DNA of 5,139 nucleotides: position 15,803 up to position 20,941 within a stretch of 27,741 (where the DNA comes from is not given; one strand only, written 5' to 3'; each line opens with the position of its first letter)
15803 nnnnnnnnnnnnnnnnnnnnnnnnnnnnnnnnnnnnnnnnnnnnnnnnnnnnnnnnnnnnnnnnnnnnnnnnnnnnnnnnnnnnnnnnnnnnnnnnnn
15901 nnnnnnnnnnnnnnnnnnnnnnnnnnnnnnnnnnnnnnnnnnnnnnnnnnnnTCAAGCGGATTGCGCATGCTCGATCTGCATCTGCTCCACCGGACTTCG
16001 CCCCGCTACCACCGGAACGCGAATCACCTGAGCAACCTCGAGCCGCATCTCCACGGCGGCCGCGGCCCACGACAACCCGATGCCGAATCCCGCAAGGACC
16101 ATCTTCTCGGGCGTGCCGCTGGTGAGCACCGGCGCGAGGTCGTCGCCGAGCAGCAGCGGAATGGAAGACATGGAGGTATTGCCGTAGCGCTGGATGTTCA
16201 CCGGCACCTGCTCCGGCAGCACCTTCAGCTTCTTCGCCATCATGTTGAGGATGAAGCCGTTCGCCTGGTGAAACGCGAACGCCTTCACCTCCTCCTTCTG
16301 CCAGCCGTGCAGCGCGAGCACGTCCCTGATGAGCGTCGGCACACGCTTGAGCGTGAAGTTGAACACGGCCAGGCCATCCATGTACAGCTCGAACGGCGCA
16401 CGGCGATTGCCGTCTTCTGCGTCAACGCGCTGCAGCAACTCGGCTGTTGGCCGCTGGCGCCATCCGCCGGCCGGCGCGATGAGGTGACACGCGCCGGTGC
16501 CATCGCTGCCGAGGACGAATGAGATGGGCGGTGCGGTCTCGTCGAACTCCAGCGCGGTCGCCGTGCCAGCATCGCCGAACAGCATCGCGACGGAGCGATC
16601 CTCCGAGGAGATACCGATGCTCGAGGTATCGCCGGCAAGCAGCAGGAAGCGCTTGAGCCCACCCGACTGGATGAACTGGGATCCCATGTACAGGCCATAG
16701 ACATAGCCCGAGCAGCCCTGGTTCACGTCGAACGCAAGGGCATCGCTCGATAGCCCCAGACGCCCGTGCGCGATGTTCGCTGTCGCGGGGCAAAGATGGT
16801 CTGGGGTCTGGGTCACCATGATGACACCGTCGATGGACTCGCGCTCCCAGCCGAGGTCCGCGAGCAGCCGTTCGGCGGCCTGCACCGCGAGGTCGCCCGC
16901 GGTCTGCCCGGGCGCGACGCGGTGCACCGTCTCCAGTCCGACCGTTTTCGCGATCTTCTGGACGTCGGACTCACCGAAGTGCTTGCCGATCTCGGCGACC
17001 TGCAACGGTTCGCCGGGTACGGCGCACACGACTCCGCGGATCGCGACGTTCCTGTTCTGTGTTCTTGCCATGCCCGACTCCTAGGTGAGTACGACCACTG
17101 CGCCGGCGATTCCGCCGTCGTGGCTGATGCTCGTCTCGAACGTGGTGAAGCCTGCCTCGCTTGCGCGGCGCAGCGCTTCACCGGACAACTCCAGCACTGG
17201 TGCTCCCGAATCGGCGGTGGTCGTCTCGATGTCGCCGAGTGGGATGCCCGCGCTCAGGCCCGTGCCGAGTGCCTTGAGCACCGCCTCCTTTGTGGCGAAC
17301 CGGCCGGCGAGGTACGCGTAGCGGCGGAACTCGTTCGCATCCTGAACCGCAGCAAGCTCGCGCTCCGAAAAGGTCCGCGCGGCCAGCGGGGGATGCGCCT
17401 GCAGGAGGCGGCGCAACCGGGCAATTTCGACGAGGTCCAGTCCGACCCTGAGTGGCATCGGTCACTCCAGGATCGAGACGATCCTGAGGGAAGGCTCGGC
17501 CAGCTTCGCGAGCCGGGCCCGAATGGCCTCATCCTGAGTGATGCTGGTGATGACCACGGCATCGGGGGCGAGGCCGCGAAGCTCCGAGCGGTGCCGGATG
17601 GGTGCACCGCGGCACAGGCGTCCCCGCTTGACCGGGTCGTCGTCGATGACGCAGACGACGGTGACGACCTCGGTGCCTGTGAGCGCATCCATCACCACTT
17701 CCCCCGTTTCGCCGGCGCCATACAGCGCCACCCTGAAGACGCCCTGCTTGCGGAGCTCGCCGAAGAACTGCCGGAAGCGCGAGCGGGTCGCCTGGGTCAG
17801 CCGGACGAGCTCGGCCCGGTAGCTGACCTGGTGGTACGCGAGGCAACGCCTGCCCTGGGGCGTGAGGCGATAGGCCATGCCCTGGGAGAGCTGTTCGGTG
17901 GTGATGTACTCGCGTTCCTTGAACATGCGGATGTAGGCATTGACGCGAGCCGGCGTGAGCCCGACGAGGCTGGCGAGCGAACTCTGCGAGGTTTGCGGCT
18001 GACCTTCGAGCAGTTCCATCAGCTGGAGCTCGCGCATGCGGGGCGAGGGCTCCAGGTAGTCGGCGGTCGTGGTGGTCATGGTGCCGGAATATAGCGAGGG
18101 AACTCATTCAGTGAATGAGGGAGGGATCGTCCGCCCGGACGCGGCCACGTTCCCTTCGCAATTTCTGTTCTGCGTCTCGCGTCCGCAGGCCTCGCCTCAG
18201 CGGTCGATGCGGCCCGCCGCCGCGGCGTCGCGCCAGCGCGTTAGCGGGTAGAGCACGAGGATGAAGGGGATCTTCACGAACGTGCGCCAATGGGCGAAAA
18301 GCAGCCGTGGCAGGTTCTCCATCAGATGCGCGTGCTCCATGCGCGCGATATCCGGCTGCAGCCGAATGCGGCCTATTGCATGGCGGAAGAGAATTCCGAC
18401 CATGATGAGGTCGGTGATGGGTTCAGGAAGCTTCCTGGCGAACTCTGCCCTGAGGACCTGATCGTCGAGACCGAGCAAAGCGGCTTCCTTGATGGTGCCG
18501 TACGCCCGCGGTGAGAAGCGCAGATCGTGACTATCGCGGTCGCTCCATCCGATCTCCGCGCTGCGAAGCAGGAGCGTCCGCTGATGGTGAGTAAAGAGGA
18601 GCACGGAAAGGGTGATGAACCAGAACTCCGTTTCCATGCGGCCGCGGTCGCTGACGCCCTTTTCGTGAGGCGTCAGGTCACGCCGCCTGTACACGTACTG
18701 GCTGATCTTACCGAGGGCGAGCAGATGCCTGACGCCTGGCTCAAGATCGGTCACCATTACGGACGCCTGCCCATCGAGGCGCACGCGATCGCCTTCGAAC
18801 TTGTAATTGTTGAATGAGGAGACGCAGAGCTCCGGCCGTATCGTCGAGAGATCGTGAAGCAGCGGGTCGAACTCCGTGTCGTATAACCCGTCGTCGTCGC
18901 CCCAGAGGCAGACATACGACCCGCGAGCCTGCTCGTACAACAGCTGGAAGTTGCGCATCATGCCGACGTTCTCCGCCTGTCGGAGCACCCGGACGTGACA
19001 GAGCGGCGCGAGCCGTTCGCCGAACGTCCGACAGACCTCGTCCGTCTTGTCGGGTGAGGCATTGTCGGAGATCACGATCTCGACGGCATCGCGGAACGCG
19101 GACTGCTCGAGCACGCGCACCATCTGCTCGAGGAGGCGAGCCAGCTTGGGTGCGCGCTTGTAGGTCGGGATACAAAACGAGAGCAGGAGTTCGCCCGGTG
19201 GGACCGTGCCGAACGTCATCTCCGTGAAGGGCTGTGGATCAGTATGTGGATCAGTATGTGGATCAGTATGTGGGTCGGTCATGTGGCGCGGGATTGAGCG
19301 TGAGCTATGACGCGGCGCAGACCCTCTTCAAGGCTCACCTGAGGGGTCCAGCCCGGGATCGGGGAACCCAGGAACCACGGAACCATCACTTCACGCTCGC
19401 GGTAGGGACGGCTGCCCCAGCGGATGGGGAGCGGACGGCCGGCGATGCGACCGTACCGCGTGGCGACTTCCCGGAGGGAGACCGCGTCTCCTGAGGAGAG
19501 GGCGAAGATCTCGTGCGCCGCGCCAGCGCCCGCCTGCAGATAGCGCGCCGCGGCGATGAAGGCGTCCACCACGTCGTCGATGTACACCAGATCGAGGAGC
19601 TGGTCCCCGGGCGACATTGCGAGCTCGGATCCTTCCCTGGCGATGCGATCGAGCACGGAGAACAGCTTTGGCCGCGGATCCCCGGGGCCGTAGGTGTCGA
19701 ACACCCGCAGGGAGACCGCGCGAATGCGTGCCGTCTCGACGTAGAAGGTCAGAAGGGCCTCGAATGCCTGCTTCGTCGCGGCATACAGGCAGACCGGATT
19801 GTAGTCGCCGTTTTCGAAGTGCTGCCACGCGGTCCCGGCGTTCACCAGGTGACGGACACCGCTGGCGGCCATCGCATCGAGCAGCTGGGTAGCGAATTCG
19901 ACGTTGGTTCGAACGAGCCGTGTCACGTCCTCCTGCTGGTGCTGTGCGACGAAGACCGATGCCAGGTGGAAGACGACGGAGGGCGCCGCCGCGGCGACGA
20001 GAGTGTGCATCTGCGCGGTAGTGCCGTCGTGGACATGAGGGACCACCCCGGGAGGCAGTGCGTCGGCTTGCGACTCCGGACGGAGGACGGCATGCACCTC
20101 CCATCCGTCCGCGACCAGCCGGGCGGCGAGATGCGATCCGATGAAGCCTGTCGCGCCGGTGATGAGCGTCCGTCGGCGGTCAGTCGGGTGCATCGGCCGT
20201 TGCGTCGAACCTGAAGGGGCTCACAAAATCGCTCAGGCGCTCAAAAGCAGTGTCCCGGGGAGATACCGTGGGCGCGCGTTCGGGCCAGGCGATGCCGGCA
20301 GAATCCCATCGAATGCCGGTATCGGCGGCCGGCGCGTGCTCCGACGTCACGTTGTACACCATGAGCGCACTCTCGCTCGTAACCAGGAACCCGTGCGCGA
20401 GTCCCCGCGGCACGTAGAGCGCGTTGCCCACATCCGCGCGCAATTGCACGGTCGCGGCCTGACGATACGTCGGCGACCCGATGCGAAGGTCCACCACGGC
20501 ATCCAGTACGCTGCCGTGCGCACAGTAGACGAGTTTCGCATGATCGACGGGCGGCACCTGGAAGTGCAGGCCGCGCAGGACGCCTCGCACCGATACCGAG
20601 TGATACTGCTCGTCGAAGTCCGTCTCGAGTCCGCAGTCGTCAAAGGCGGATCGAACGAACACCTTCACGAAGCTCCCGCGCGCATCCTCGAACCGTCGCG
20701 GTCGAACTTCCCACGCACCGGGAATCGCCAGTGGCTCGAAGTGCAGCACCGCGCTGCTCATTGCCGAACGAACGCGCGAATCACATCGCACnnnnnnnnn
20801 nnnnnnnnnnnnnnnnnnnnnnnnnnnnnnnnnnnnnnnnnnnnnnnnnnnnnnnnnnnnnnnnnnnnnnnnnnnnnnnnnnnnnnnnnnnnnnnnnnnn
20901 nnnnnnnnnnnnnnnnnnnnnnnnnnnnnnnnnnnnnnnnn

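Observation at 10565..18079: Self-contained mini fatty-acid/polyketide line inside a polysaccharide locus, probably making a polyhydroxy-acyl amino sugar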

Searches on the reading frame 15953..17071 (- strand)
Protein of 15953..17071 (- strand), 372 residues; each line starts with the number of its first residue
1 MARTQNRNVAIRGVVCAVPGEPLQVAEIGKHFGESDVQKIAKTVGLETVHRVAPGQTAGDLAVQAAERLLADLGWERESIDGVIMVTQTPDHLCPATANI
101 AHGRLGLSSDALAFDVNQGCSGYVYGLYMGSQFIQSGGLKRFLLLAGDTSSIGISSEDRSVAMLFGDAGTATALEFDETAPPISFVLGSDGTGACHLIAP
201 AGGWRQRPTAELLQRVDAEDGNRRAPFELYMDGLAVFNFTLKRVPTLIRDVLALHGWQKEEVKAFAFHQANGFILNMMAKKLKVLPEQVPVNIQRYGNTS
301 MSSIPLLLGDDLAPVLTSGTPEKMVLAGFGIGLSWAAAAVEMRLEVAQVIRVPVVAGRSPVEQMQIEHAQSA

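Call 3: search_protein_families(library=pfam, proteins=[window:15953-17071:-], max_evalue=0.01)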
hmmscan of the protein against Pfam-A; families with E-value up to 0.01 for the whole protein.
window:15953-17071:- (372 aa): 3 families
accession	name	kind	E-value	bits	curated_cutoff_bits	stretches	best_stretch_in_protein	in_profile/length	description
PF08541.16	ACP_syn_III_C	-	9.4e-22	77.4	26.6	1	253-341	2-89/90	3-Oxoacyl-[acyl-carrier-protein (ACP)] synthase III C terminal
PF08545.16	ACP_syn_III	-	2.7e-18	66.1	24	1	114-191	1-80/80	3-Oxoacyl-[acyl-carrier-protein (ACP)] synthase III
PF00108.29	Thiolase_N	-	0.00027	20.8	26.4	1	56-141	21-106/260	Thiolase, N-terminal domain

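Call 4: search_protein_families(library=ncbifam, proteins=[window:15953-17071:-], max_evalue=0.001)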
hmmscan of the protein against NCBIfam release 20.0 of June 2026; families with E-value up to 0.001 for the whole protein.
window:15953-17071:- (372 aa): 13 families
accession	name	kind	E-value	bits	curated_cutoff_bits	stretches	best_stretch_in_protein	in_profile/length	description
NF006829.0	PRK09352.1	subfamily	5.2e-68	229.4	249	1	7-342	3-321/322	beta-ketoacyl-ACP synthase 3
TIGR00747.1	fabH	subfamily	6.5e-56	189.7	292.1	1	8-342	2-322/322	beta-ketoacyl-ACP synthase III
NF009519.0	PRK12880.1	equivalog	6.8e-56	190.1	436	1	4-343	3-339/353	beta-ketoacyl-ACP synthase III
NF004623.0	PRK05963.1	equivalog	1.1e-38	133.4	437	1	8-338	5-324/328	beta-ketoacyl-ACP synthase III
NF005541.0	PRK07204.1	equivalog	8.7e-31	107.5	402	1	7-338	3-325/329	beta-ketoacyl-ACP synthase III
NF005703.0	PRK07515.1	equivalog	3.4e-24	85.4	304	1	59-341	97-371/373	beta-ketoacyl-ACP synthase III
NF006720.0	PRK09258.1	equivalog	7.9e-23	81.3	285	2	40-150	43-153/338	3-oxoacyl-ACP synthase III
NF005308.0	PRK06840.1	equivalog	1.5e-18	67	315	1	6-342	2-335/339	3-oxoacyl-ACP synthase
NF003274.0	PRK04262.1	equivalog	2.4e-11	43.3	244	1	9-151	3-144/347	hydroxymethylglutaryl-CoA synthase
TIGR01835.1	HMG-CoA-S_prok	equivalog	3.9e-08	32.5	360.35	1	34-156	25-145/382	hydroxymethylglutaryl-CoA synthase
NF006030.0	PRK08170.1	equivalog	1.2e-06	27.5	593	1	56-151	32-125/434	acetyl-CoA C-acetyltransferase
TIGR00748.1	HMG_CoA_syn_Arc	equivalog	0.00012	21.5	353.35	0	10-150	3-142/345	hydroxymethylglutaryl-CoA synthase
NF005293.2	PRK06816.1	subfamily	0.00016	20.8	450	0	57-157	61-159/378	StlD/DarB family beta-ketosynthase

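Call 82: search_solved_structures(query=window:15953-17071:-, max_evalue=1e-25, show_alignments=1)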
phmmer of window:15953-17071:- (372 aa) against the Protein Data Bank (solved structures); distinct sequences matched with E-value up to 1e-25: 31.
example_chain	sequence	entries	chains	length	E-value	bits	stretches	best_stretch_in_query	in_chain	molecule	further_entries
4efi_A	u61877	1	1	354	2e-77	263.9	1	4-342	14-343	3-oxoacyl-(Acyl-carrier protein) synthase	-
3gwa_A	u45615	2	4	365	6.9e-59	203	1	16-340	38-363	3-oxoacyl-(Acyl-carrier-protein) synthase III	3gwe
1ub7_A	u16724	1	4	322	7.7e-40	140.3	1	18-340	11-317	3-oxoacyl-[acyl-carrier protein] synthase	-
3il5_A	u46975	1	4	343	3.8e-39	138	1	49-339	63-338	3-oxoacyl-[acyl-carrier-protein] synthase 3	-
5bqs_A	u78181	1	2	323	4.1e-39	138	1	39-337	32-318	3-oxoacyl-[acyl-carrier-protein] synthase 3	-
3il6_A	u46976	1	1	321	6.3e-39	137.3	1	50-338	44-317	3-oxoacyl-[acyl-carrier-protein] synthase 3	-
3il4_A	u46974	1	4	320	2.4e-38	135.4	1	49-338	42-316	3-oxoacyl-[acyl-carrier-protein] synthase 3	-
1zow_A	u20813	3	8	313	1e-37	133.4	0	8-198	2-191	3-oxoacyl-[acyl-carrier-protein] synthase III | 3-oxoacyl-[acyl-carrier-protein] synthase 3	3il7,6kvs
2x3e_A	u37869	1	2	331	3.9e-37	131.4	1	40-341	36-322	3-OXOACYL-[ACYL-CARRIER-PROTEIN] SYNTHASE 3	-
8vd9_A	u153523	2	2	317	1e-35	126.7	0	11-198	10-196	Beta-ketoacyl-[acyl-carrier-protein] synthase III 1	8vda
4ryb_A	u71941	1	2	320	7.2e-35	124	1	23-339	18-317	3-oxoacyl-[acyl-carrier-protein] synthase 3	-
2ebd_A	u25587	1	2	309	2.6e-34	122.1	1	40-339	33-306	3-oxoacyl-[acyl-carrier-protein] synthase 3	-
4dfe_A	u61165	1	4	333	5.1e-31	111.3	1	35-340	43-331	3-oxoacyl-[acyl-carrier-protein] synthase 3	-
4nhd_A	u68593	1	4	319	1.2e-30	110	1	16-341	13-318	3-oxoacyl-[acyl-carrier-protein] synthase 3 protein 1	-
4wzu_A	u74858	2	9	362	1.8e-30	109.6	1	39-341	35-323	3-oxoacyl-[acyl-carrier-protein] synthase 3 protein 2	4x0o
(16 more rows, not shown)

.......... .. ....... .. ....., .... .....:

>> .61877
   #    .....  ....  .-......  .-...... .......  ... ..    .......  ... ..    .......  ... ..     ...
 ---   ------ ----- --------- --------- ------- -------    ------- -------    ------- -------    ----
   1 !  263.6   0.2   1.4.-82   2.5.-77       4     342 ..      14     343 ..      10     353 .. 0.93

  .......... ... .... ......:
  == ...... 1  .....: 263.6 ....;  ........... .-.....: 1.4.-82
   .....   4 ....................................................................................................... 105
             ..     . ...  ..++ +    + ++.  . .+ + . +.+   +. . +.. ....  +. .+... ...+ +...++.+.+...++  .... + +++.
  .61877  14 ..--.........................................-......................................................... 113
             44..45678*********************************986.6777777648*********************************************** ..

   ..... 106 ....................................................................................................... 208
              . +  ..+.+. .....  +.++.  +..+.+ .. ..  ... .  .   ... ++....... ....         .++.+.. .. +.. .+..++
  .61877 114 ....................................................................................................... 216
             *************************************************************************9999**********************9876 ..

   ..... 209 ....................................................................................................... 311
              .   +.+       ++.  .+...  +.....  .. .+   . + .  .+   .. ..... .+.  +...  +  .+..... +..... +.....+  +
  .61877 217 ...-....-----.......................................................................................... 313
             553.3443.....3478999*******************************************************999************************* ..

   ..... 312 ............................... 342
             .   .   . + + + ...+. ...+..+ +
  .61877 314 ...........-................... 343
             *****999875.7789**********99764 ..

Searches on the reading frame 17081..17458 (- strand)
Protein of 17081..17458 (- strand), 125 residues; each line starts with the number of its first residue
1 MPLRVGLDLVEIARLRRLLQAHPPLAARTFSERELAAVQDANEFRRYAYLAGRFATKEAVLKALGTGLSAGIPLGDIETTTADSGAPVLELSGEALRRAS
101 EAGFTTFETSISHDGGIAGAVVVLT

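Call 3: search_protein_families(library=pfam, proteins=[window:17081-17458:-], max_evalue=0.01)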
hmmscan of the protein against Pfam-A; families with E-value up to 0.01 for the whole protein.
window:17081-17458:- (125 aa): 2 families
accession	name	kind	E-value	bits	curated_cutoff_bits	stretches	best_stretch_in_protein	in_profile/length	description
PF01648.25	ACPS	-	7.8e-18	65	25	1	4-99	1-96/111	4'-phosphopantetheinyl transferase superfamily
PF17837.6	4PPT_N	-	2.2e-05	24.9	27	0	36-66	4-33/68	4'-phosphopantetheinyl transferase N-terminal domain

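Call 4: search_protein_families(library=ncbifam, proteins=[window:17081-17458:-], max_evalue=0.001)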
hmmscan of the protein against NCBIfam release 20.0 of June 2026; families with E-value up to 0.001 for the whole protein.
window:17081-17458:- (125 aa): 12 families
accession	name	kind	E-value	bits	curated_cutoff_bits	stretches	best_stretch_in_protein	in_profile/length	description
NF011251.0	PRK14657.1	equivalog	6.7e-28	97.2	165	1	3-124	3-121/123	holo-[acyl-carrier-protein] synthase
NF000832.0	PRK00070.3-2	equivalog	7e-27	94.1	107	1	4-124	4-114/116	holo-ACP synthase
TIGR00556.1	pantethn_trn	domain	5.5e-26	91.2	45.35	1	4-124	4-125/128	phosphopantetheine--protein transferase domain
NF011250.0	PRK14656.1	equivalog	1.7e-22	79.9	175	1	3-124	3-123/126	holo-[acyl-carrier-protein] synthase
TIGR00516.1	acpS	equivalog_domain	6.9e-21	74.8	59.8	1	3-124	3-120/125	holo-ACP synthase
NF011254.0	PRK14660.1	equivalog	5.7e-20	71.6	195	1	3-124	3-123/125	holo-[acyl-carrier-protein] synthase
NF011253.0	PRK14659.1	equivalog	1e-16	61.6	156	1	3-124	3-119/123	holo-[acyl-carrier-protein] synthase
NF000831.0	PRK00070.3-1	equivalog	7.7e-14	51.7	124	1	3-124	4-127/130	holo-ACP synthase AcpS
NF011257.0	PRK14663.1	equivalog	7.2e-12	45.4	186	1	4-123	2-116/123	holo-[acyl-carrier-protein] synthase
NF011256.0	PRK14662.1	equivalog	2.9e-10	40.6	150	1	4-124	4-117/123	4'-phosphopantetheinyl transferase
NF011255.0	PRK14661.1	equivalog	1.2e-09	38.3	209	1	3-124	3-107/169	holo-[acyl-carrier-protein] synthase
NF000835.0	PRK00070.4-1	equivalog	4e-06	27.1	128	1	3-65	3-66/115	holo-ACP synthase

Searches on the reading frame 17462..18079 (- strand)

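Call 3: search_protein_families(library=pfam, proteins=[window:17462-18079:-], max_evalue=0.01)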
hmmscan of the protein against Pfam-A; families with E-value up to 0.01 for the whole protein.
window:17462-18079:- (205 aa): 7 families
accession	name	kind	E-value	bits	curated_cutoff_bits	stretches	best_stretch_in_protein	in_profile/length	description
PF08484.17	Methyltransf_14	-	4.1e-08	33.6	23.5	1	84-197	39-152/160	C-methyltransferase C-terminal domain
PF13412.12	HTH_24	-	1.2e-07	31.7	21.9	1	17-60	5-48/48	Winged helix-turn-helix DNA-binding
PF13601.12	HTH_34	-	4.9e-05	23.9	27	1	18-78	3-67/80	Winged helix DNA-binding domain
PF13545.12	HTH_Crp_2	-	0.00023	21.5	27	0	30-61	23-55/70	Crp-like helix-turn-helix domain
PF17836.7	PglD_N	-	0.0066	17.4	23.4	1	116-190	1-74/78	PglD N-terminal domain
PF24409.1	wHTH-PRTase_assc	-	0.0082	16.6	27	0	23-83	6-58/83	wHTH-PRTase associated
PF25213.1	HVO_A0261_N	-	0.0088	16.3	35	0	19-80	15-71/86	HVO_A0261 N-terminal domain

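Call 4: search_protein_families(library=ncbifam, proteins=[window:17462-18079:-], max_evalue=0.001)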
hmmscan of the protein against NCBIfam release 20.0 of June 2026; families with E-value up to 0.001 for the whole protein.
window:17462-18079:- (205 aa): 3 families
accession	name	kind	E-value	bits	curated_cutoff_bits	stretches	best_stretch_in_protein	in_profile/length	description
TIGR03570.1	NeuD_NnaD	subfamily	3.9e-07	29.9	160.8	1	117-201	2-87/202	NeuD/PglB/VioB family sugar acetyltransferase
TIGR04176.1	MarR_EPS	equivalog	9.2e-05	22.5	88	1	17-76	6-70/105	MarR family EPS-associated transcriptional regulator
NF053610.1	Sso10a_fam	subfamily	0.00097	19.1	60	0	29-80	17-64/64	Sso10a family chromatin protein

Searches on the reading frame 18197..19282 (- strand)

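Call 5: search_protein_families(library=pfam, proteins=[window:18197-19282:-], max_evalue=0.001)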
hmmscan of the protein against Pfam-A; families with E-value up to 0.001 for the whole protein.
window:18197-19282:- (361 aa): 1 family
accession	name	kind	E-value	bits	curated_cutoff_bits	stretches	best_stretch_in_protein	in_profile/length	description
PF00535.33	Glycos_transf_2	-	4e-15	56.6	23.3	1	35-171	1-129/168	Glycosyl transferase family 2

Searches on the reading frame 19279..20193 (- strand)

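Call 5: search_protein_families(library=pfam, proteins=[window:19279-20193:-], max_evalue=0.001)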
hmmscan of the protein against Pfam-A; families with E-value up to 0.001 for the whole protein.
window:19279-20193:- (304 aa): 9 families
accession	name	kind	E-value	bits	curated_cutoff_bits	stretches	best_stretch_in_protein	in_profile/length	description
PF01370.27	Epimerase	-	5.9e-38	131.1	20.9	1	10-222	2-231/240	NAD dependent epimerase/dehydratase family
PF16363.11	GDP_Man_Dehyd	-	1.3e-20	74.6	27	1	10-243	1-258/332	GDP-mannose 4,6 dehydratase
PF01073.25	3Beta_HSD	-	2.7e-14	53.3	22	1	10-221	1-234/280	3-beta hydroxysteroid dehydrogenase/isomerase family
PF13460.12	NAD_binding_10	-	1.3e-10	41.9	27.2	1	13-122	1-99/184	NAD(P)H-binding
PF04321.23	RmlD_sub_bind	-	2.2e-08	34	27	1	8-244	2-224/287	RmlD substrate binding domain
PF02719.21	Polysacc_synt_2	-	9.5e-06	25.4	20.2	0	10-153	2-154/293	Polysaccharide biosynthesis protein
PF05368.20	NmrA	-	1.2e-05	25.5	27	1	8-126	4-112/298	NmrA-like family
PF07993.18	NAD_binding_4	-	4.9e-05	23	20.1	1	11-45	1-38/258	Male sterility protein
PF00106.31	adh_short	-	0.00098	19.1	26.6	0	9-45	3-39/195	short chain dehydrogenase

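Call 45: search_protein_families(library=ncbifam, proteins=[window:19279-20193:-], max_evalue=1e-20)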
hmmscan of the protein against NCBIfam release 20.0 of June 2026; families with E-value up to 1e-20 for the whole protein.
window:19279-20193:- (304 aa): 1 family
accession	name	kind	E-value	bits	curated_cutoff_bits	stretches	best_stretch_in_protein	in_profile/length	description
NF042422.1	oxyalk_red_OleD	equivalog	2.7e-21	76.3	580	0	9-254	3-253/329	2-alkyl-3-oxoalkanoate reductase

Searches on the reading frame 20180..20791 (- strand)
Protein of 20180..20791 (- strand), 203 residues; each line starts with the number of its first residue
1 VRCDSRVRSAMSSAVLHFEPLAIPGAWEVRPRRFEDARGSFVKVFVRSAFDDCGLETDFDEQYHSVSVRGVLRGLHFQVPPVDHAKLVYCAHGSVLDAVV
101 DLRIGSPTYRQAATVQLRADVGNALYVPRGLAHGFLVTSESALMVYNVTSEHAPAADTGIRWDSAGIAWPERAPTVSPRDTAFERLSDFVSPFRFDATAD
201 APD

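Call 5: search_protein_families(library=pfam, proteins=[window:20180-20791:-], max_evalue=0.001)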
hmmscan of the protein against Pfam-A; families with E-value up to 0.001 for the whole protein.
window:20180-20791:- (203 aa): 1 family
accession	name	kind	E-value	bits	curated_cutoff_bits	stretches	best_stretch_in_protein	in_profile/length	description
PF00908.23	dTDP_sugar_isom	-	3.4e-53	180.2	27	1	21-187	2-167/168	dTDP-4-dehydrorhamnose 3,5-epimerase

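Call 45: search_protein_families(library=ncbifam, proteins=[window:20180-20791:-], max_evalue=1e-20)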
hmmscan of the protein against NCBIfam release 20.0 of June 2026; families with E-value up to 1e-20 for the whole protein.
window:20180-20791:- (203 aa): 1 family
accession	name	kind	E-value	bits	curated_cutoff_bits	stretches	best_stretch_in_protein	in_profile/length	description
TIGR01221.1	rmlC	equivalog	5.1e-45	153.4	155.75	1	20-187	4-173/176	dTDP-4-dehydrorhamnose 3,5-epimerase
